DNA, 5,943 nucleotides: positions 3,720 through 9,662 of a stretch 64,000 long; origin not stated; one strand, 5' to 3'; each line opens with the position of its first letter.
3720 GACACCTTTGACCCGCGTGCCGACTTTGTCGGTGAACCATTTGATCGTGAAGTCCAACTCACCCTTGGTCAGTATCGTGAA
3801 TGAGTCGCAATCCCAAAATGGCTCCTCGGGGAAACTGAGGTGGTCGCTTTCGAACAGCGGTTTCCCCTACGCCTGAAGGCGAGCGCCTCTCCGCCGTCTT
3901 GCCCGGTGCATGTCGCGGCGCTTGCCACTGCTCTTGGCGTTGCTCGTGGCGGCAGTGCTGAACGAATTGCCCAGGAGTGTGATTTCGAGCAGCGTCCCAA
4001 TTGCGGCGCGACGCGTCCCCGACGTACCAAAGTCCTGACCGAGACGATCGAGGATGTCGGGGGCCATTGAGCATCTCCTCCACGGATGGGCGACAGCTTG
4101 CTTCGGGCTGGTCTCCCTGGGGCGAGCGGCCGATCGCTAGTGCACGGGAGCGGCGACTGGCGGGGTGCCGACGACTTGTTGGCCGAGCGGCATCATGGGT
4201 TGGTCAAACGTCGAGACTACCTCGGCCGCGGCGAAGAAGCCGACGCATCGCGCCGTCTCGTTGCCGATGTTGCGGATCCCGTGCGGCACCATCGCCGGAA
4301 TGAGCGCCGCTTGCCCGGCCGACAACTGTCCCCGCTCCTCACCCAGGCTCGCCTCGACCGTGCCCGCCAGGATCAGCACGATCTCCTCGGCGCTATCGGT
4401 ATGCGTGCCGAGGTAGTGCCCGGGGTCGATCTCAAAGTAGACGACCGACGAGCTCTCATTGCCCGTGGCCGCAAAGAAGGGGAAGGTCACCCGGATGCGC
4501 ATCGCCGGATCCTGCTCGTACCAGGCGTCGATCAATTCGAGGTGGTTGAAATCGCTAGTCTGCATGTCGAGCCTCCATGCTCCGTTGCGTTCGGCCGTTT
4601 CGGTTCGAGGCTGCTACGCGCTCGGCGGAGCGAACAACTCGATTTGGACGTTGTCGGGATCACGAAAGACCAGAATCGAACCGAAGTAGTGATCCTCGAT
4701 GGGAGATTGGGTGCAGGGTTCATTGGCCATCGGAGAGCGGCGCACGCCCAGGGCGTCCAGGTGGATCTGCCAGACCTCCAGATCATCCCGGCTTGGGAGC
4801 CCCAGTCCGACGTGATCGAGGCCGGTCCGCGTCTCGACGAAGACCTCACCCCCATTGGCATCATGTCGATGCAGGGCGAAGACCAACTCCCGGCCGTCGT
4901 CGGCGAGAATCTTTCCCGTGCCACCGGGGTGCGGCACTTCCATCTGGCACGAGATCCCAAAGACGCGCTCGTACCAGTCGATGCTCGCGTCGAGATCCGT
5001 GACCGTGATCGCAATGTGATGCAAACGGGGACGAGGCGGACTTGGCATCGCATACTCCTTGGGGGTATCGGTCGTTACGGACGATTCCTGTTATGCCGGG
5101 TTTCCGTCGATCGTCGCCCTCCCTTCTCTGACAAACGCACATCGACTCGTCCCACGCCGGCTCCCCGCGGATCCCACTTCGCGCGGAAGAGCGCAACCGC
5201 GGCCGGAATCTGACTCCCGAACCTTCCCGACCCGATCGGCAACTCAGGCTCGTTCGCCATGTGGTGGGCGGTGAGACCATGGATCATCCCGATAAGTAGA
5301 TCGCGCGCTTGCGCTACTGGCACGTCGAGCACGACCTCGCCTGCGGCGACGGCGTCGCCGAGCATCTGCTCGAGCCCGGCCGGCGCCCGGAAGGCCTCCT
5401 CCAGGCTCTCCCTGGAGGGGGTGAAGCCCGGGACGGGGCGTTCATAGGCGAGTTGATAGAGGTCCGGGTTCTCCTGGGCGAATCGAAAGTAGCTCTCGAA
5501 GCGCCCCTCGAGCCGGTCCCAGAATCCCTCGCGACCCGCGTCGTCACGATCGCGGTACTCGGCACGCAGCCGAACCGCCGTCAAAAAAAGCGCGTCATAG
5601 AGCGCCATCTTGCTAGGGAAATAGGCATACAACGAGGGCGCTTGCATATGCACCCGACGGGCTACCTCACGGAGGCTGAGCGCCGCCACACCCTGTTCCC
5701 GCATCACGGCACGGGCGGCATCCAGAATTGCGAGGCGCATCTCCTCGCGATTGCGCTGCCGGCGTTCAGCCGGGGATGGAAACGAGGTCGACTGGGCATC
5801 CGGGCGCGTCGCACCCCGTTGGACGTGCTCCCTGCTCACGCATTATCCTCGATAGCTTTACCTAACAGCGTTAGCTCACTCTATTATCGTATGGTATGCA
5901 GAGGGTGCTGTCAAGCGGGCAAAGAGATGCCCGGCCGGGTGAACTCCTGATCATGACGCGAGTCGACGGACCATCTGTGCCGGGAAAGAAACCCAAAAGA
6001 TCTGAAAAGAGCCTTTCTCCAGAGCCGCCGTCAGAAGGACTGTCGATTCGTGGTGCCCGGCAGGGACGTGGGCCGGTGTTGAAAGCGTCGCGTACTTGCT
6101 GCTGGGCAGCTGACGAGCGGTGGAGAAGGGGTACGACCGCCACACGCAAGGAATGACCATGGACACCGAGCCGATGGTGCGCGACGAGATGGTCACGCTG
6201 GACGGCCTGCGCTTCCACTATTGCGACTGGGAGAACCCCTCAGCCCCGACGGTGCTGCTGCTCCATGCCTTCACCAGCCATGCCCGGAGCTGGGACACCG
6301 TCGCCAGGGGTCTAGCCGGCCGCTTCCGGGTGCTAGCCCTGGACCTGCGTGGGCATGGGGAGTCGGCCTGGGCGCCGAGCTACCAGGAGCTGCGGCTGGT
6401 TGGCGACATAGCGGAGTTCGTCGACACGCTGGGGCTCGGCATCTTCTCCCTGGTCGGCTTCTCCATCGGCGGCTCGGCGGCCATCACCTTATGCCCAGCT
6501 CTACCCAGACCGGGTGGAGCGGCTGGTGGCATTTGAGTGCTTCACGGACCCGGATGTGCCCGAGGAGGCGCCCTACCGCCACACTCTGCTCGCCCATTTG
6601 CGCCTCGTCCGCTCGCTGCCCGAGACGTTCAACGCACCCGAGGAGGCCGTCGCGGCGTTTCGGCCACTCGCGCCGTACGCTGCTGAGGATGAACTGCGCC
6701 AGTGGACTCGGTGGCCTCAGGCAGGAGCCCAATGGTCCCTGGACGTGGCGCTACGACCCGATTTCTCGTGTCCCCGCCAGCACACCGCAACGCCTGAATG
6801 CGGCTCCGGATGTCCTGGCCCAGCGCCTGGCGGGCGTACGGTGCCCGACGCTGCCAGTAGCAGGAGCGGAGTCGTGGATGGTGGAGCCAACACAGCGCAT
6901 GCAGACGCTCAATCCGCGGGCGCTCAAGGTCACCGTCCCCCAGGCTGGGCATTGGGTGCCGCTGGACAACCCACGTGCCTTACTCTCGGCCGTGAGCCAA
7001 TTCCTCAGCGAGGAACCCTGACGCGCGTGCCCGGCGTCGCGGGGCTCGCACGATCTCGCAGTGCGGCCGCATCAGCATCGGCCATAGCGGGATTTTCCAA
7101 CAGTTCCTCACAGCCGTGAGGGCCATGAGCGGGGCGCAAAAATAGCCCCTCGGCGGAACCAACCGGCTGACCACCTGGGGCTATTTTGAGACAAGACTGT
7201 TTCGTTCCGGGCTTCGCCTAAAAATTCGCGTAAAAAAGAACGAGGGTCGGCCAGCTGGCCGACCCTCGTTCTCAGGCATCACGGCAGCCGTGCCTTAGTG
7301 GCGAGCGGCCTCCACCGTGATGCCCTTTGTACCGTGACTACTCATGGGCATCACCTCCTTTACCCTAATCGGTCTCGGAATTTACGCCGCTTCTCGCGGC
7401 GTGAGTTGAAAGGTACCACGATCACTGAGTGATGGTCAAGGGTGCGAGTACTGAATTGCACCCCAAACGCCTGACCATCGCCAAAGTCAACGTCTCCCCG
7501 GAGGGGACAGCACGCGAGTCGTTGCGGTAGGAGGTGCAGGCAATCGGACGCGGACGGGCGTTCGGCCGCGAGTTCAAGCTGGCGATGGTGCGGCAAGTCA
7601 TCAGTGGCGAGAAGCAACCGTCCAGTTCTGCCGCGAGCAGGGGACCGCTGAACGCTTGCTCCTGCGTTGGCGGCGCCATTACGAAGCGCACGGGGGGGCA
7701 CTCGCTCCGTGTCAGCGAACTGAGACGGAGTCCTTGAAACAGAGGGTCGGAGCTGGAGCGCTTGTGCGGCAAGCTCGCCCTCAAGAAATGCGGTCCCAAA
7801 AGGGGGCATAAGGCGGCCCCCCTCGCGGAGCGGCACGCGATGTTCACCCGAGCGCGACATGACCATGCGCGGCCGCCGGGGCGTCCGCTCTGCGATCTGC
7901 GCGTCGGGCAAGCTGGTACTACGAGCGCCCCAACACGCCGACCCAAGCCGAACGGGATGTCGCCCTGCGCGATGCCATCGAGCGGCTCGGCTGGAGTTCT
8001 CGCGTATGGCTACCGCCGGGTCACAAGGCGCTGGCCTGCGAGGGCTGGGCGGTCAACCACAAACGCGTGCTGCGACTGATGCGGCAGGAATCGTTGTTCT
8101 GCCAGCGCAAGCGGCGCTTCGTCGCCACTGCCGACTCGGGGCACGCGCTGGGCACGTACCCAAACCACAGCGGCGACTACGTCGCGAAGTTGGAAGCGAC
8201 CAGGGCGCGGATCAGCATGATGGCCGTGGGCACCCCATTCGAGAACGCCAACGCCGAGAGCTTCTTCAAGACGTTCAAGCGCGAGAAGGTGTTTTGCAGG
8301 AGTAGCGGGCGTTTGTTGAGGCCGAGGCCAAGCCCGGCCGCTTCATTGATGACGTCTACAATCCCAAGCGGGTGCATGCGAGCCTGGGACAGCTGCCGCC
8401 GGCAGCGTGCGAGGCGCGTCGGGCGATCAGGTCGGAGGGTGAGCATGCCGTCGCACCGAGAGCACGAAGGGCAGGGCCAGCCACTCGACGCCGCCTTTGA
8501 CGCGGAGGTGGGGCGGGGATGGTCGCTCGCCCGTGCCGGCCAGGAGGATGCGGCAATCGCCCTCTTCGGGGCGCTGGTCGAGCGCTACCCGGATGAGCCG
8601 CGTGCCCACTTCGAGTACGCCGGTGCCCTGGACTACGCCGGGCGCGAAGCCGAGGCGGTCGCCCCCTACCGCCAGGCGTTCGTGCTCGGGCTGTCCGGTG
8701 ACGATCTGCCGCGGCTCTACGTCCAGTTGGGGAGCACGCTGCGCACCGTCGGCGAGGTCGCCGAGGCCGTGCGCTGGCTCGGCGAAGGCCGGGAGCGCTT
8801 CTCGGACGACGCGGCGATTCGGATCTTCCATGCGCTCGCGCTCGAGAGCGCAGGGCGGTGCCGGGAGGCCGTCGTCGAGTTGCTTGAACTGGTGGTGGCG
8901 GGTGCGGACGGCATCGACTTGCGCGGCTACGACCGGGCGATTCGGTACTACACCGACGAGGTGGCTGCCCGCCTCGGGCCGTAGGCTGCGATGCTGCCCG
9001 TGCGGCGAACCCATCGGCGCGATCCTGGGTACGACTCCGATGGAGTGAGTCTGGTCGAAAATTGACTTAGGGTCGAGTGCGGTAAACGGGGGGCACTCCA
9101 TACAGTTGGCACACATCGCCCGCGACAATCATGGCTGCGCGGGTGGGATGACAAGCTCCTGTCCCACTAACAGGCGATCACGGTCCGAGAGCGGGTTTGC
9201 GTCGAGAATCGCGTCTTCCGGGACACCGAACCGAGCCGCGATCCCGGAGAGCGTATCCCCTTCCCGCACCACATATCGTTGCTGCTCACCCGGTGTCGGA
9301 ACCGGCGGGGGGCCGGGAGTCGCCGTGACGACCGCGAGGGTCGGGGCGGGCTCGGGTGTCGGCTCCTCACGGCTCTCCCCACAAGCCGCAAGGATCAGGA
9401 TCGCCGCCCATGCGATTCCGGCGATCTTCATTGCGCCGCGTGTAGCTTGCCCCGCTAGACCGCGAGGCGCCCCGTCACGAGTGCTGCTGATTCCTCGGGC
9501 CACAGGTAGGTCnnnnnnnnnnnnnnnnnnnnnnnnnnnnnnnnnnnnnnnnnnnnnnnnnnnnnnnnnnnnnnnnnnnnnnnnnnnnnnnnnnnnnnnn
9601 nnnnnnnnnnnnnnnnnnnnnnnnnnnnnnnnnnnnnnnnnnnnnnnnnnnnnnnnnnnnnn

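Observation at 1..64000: Very high density of disrupted genes: about twenty in 64 kb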

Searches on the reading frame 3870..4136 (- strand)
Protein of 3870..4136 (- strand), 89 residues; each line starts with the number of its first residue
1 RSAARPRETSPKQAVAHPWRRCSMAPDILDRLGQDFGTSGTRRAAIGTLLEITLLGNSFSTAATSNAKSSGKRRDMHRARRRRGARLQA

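Call 22: search_protein_families(library=pfam, proteins=[window:3870-4136:-], max_evalue=0.01)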
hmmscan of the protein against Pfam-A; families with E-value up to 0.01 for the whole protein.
window:3870-4136:- (89 aa): 1 family
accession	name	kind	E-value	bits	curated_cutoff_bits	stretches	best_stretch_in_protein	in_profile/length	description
PF14341.11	PilX_N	-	0.0033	17.8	25.5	1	44-79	8-42/51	PilX N-terminal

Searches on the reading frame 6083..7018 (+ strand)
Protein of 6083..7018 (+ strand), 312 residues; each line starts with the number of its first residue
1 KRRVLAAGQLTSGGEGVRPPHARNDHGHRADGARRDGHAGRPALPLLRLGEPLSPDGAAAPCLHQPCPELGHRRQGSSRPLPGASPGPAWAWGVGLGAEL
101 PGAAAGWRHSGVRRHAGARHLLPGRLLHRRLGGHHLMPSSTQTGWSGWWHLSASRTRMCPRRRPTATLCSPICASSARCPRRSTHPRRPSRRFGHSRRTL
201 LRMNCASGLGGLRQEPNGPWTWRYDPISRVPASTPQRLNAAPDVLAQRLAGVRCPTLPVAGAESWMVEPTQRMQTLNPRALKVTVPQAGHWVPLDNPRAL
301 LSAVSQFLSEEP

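Call 17: search_protein_families(library=pfam, proteins=[window:6083-7018:+], max_evalue=0.01)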
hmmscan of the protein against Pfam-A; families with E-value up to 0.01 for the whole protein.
window:6083-7018:+ (312 aa): 0 families

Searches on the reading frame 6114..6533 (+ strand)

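Call 17: search_protein_families(library=pfam, proteins=[window:6114-6533:+], max_evalue=0.01)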
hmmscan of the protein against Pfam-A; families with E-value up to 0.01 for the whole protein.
window:6114-6533:+ (140 aa): 3 families
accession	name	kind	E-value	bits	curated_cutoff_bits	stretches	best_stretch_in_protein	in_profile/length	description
PF00561.26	Abhydrolase_1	-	2.4e-14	54.1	25.8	1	45-126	1-86/245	alpha/beta hydrolase fold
PF12697.13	Abhydrolase_6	-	5e-12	47.4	26.3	1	47-129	1-95/217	Alpha/beta hydrolase family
PF12146.15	Hydrolase_4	-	2.4e-08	34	27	1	45-131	5-98/239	Serine aminopeptidase, S33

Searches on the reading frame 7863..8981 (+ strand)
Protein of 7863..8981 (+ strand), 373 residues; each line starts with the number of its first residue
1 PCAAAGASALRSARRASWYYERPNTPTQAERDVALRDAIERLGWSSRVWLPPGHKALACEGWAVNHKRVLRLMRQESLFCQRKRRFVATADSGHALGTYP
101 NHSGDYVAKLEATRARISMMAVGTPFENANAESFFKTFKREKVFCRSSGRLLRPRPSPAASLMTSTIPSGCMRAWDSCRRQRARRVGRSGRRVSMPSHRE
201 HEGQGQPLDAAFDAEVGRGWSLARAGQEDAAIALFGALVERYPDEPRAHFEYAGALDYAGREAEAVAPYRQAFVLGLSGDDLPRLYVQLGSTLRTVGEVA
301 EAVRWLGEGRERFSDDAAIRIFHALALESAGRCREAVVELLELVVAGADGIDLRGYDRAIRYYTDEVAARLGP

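Call 17: search_protein_families(library=pfam, proteins=[window:7863-8981:+], max_evalue=0.01)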
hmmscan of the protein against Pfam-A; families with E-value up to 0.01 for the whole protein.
window:7863-8981:+ (373 aa): 9 families
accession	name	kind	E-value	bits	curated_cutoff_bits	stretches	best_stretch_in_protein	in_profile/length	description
PF12688.13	TPR_5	-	9.8e-22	77.9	24.2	1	247-366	2-118/119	Tetratrico peptide repeat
PF13428.12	TPR_14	-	3.1e-08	34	23.5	2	218-253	7-42/44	Tetratricopeptide repeat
PF13276.12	HTH_21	-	3.5e-07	30.8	28.1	1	54-86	27-60/60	HTH-like domain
PF13432.12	TPR_16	-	5.7e-06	27.1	32.7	1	218-272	3-57/65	Tetratricopeptide repeat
PF07719.23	TPR_2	-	9.9e-05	22.6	27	0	217-244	6-33/34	Tetratricopeptide repeat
PF14559.12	TPR_19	-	0.00017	22.3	25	1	223-266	2-45/68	Tetratricopeptide repeat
PF13174.12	TPR_6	-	0.00024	22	26.3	1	214-244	2-32/33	Tetratricopeptide repeat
PF13429.12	TPR_15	-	0.00053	19.9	26.2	0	282-336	213-267/280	Tetratricopeptide repeat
PF13683.12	rve_3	-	0.0013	18.9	26.5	1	114-141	2-29/67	Integrase core domain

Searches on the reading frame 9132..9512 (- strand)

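Call 17: search_protein_families(library=pfam, proteins=[window:9132-9512:-], max_evalue=0.01)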
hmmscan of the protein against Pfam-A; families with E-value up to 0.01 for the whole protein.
window:9132-9512:- (127 aa): 2 families
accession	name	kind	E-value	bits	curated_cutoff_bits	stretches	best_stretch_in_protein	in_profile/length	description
PF01476.26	LysM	-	3.8e-15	56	20.9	1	80-123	1-43/43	LysM domain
PF23473.1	LysM3_LYK4_5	-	1.5e-08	35.1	29.3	1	80-111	5-36/48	LYK4/5 LysM3 domain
